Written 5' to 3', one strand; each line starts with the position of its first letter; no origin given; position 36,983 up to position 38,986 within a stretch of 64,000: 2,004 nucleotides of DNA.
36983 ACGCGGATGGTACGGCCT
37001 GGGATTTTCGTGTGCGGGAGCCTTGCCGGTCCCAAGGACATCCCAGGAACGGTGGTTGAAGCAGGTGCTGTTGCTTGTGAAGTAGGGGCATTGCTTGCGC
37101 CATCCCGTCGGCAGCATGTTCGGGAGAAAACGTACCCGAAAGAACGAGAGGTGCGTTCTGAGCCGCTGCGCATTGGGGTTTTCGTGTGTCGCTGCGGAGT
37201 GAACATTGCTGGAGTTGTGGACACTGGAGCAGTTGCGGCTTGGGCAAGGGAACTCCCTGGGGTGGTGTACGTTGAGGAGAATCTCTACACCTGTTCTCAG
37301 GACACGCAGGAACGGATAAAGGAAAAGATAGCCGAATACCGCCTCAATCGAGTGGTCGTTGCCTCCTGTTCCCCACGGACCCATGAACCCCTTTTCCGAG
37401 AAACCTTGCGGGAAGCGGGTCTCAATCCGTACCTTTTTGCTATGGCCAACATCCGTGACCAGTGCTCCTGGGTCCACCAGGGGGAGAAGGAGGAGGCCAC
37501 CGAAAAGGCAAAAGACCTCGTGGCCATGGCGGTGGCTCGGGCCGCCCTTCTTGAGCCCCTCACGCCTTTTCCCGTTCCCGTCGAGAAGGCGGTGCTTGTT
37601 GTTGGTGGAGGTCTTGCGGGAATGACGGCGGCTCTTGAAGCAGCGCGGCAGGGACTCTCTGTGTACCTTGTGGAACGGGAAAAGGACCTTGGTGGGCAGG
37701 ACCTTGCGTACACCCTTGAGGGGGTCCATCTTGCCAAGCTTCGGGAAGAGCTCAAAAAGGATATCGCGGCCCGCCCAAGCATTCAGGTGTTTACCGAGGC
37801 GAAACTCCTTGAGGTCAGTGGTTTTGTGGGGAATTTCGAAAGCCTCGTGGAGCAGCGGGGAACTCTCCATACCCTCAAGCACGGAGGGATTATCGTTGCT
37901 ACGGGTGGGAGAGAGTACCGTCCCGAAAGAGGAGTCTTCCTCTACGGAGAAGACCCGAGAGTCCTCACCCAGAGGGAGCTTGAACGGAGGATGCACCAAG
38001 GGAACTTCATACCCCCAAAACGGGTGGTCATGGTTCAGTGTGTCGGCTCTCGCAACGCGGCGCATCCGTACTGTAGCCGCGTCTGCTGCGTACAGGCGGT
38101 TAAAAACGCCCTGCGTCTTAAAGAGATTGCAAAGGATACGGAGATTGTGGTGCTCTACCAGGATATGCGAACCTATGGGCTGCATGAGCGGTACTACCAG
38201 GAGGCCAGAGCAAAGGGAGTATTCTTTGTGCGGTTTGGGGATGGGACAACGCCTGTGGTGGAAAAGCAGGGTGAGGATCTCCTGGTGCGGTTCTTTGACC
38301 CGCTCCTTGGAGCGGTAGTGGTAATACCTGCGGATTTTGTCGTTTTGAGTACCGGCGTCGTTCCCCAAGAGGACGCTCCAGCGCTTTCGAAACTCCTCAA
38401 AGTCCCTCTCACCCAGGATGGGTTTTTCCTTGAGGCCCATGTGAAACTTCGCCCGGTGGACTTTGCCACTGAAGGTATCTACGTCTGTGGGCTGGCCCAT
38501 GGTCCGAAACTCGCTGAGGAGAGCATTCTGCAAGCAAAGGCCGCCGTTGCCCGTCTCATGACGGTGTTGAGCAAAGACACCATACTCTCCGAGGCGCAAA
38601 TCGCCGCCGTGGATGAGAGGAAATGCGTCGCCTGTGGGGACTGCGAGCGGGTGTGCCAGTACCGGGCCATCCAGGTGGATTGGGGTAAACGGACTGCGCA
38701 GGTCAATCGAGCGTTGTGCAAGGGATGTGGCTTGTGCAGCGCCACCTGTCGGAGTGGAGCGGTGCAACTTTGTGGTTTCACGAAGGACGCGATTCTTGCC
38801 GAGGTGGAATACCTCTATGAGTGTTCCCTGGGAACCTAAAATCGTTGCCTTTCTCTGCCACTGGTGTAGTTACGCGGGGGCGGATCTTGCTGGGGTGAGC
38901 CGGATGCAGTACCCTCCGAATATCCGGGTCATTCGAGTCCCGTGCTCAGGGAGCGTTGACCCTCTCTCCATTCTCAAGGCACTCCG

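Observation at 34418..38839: A 1473-aa HdrL-type fusion: an HdrA unit split by a GltD/NfnB-like module, a second intact HdrA unit, and a ferredoxin domain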

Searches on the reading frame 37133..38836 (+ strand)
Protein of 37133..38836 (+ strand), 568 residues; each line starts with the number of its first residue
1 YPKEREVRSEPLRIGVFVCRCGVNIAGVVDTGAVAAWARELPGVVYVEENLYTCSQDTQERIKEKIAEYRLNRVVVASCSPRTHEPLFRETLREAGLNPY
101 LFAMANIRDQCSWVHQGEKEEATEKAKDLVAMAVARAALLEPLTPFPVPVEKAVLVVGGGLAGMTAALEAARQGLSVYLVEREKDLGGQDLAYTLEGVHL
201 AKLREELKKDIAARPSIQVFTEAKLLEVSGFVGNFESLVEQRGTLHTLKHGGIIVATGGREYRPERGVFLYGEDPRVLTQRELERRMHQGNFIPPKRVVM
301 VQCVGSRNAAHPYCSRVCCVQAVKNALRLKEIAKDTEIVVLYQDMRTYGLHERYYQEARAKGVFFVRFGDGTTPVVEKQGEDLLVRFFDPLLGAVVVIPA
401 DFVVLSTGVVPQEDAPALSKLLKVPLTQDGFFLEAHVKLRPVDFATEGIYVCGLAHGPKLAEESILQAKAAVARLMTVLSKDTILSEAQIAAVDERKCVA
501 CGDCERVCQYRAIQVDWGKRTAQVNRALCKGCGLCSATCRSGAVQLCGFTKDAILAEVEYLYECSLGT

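Call 80: predict_structure(alignment_id=A2)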
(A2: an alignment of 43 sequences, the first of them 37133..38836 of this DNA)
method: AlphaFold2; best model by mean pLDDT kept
length: 568 residues; sequences in the alignment: 43
mean_pLDDT: 84.1   pTM: 0.75
mean pLDDT of the five models: 84.1, 83.0, 81.5, 81.3, 81.2
residues with pLDDT >= 90: 240; 70-90: 248; 50-70: 62; < 50: 18
segments of 3 or more residues with pLDDT < 50: 435-445
pLDDT, mean of each block of 10 residues (from residue 1): 81 91 66 92 90 78 93 86 74 89 76 66 87 81 75 96 97 97 89 82 94 97 89 88 96 91 91 95 88 92 88 84 94 96 80 93 93 91 95 95 94 89 82 53 55 85 89 87 70 85 78 83 73 75 70 56 49
secondary structure, 60 per line:
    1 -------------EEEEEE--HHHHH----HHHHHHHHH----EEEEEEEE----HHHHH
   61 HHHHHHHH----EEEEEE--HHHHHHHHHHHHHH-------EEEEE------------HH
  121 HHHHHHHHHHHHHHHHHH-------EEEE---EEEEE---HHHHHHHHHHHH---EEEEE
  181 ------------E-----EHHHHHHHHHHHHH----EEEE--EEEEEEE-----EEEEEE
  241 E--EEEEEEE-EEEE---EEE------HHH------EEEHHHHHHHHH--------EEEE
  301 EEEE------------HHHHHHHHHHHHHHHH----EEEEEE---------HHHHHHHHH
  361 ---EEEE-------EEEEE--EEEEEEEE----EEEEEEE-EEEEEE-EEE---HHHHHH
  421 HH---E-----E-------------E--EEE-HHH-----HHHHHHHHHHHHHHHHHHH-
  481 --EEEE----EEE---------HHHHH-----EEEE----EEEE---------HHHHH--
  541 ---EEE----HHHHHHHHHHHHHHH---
elements in order: E14-19 H22-26 H31-39 E44-51 H56-68 E73-78 H81-94 E102-106 H119-138 E146-149 E153-157 H161-172 E176-180 H200-212 E217-220 E223-229 E235-241 E244-250 E252-255 E259-261 E277-279 H280-288 E297-304 H317-332 E337-342 H352-360 E364-367 E375-379 E382-389 E394-400 E402-407 E409-411 H415-422 E449-451 H461-479 E483-486 E491-493 H503-507 E513-516 E521-524 H534-538 E544-546 H551-565

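Call 82: fold_search(model_id=the predicted structure, library=pdb)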
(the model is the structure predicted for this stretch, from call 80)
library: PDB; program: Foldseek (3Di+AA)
matches with E <= 10: 1942; with E <= 0.001: 865
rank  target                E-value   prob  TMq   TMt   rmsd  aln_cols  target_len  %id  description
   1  5odh_A                6.1e-58  1.00  0.87  0.76   3.7       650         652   37  Heterodisulfide reductase / [NiFe]-hydrogenase complex from Methanothermococcus thermolithotrophicus soaked with heter (released 2017-08-30)
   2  8rvy_A                1.3e-57  1.00  0.62  0.56  10.7       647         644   37  CryoEM structure of the Elp-Hdr complex of Methanothermobacter marburgensis state 1 (composite structure) (released 2025-05-14)
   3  5odc_A                4.3e-57  1.00  0.87  0.76   3.8       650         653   37  Heterodisulfide reductase / [NiFe]-hydrogenase complex from Methanothermococcus thermolithotrophicus at 2.3 A resoluti (released 2017-08-30)
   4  5odi_A                6.3e-57  1.00  0.87  0.76   3.6       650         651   37  Heterodisulfide reductase / [NiFe]-hydrogenase complex from Methanothermococcus thermolithotrophicus cocrystallized wi (released 2017-08-30)
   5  8rvu_A                5.2e-56  1.00  0.80  0.72   4.7       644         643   37  CryoEM structure of the Elp-Hdr complex of Methanothermobacter marburgensis state 2 (composite structure) (released 2025-05-14)
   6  7bkb_A                1.6e-53  1.00  0.81  0.70   4.7       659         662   32  Formate dehydrogenase - heterodisulfide reductase - formylmethanofuran dehydrogenase complex from Methanospirillum hun (released 2021-09-29)
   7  7bkd_A                2.0e-53  1.00  0.64  0.55   9.6       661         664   32  Formate dehydrogenase - heterodisulfide reductase - formylmethanofuran dehydrogenase complex from Methanospirillum hun (released 2021-09-29)
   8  8rwn_A                1.1e-31  1.00  0.54  0.71   3.6       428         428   30  CryoEM structure of the Hdr(ABC)2 subunits of the Elp-Hdr complex of Methanothermobacter marburgensis (released 2025-05-14)
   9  8rvu_a                4.5e-31  1.00  0.54  0.72   3.0       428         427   30  CryoEM structure of the Elp-Hdr complex of Methanothermobacter marburgensis state 2 (composite structure) (released 2025-05-14)
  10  6tjr_A                2.6e-29  1.00  0.53  0.87   2.5       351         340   27  Structure of HdrA-like subunit from Hyphomicrobium denitrificans (released 2020-08-19)
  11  7bke_A                7.6e-29  1.00  0.55  0.69   3.3       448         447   24  Formate dehydrogenase - heterodisulfide reductase - formylmethanofuran dehydrogenase complex from Methanospirillum hun (released 2021-09-29)
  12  7bkd_a                2.0e-28  1.00  0.54  0.68   3.2       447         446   25  Formate dehydrogenase - heterodisulfide reductase - formylmethanofuran dehydrogenase complex from Methanospirillum hun (released 2021-09-29)
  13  6uzi_D                3.0e-17  1.00  0.41  0.49   9.1       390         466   18  Crystal structure of Dihydrolipoyl dehydrogenase from Elizabethkingia anophelis NUHP1 (released 2020-01-15)
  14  6uzi_A                9.4e-17  1.00  0.41  0.49   9.1       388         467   17  Crystal structure of Dihydrolipoyl dehydrogenase from Elizabethkingia anophelis NUHP1 (released 2020-01-15)
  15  5u8v_B                1.4e-16  1.00  0.39  0.46   9.5       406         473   15  Dihydrolipoamide dehydrogenase (LpdG) from Pseudomonas aeruginosa bound to NAD+ (released 2017-02-15)
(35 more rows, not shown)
